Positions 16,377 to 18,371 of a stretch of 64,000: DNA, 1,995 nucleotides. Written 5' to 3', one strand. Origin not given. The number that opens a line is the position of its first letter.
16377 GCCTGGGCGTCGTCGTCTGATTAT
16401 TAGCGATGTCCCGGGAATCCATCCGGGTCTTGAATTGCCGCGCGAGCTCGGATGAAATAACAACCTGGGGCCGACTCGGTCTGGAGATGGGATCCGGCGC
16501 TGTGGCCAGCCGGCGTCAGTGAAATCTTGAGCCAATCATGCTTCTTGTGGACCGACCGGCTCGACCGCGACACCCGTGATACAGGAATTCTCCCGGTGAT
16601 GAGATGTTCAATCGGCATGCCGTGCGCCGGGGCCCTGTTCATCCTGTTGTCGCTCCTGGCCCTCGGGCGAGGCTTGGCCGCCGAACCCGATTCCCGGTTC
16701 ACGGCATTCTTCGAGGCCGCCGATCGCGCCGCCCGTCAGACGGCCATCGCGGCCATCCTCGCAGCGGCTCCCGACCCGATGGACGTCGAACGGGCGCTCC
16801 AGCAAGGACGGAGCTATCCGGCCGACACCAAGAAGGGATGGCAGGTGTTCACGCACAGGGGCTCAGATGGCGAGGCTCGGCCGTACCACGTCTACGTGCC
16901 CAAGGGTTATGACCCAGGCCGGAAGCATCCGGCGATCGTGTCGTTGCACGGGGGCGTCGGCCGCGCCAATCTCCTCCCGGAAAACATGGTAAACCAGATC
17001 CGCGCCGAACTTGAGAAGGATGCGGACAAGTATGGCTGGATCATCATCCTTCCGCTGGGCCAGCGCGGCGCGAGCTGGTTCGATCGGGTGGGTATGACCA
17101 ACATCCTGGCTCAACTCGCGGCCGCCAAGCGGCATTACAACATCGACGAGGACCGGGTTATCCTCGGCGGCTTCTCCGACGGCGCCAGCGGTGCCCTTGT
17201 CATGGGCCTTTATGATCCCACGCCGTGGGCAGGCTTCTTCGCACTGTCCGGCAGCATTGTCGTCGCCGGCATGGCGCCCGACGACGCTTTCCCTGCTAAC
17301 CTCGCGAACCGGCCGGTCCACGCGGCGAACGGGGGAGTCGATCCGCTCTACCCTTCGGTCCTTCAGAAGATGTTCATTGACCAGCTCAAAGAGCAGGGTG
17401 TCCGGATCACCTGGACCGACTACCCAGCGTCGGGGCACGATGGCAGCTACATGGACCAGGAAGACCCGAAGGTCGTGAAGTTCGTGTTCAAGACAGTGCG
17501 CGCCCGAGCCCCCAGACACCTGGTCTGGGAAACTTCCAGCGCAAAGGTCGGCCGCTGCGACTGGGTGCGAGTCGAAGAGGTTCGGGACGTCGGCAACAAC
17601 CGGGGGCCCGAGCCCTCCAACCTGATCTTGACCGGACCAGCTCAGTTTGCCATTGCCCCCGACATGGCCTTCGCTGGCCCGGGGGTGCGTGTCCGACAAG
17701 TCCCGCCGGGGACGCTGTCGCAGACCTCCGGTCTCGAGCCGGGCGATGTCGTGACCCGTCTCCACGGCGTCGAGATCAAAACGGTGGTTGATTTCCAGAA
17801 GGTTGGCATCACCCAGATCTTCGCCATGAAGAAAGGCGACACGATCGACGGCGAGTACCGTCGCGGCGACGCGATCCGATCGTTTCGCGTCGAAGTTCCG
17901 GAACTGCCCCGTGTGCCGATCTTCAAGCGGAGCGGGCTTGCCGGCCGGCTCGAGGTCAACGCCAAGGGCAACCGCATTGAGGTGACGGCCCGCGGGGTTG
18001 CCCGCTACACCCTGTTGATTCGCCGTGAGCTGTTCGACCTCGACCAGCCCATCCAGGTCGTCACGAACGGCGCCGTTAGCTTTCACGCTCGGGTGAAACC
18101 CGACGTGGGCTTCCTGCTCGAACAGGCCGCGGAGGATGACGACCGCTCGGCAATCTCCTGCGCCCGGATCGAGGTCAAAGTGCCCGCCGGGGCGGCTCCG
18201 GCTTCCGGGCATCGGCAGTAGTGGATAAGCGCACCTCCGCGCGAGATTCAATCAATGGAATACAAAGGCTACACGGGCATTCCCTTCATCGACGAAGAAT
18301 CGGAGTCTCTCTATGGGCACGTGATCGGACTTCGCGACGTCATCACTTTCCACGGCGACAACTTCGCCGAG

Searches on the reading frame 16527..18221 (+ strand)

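Call 58: search_protein_families(library=pfam, proteins=[window:16527-18221:+], max_evalue=0.001)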
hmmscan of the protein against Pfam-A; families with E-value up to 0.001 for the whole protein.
window:16527-18221:+ (564 aa): 3 families
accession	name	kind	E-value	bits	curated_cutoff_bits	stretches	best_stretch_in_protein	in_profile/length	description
PF02230.22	Abhydrolase_2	-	6.1e-12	46.3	23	1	194-306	90-201/217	Phospholipase/Carboxylesterase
PF13180.12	PDZ_2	-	4e-06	27.5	27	1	385-457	12-80/80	PDZ domain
PF00756.26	Esterase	-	0.00099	19.4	22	0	119-243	9-149/251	Putative esterase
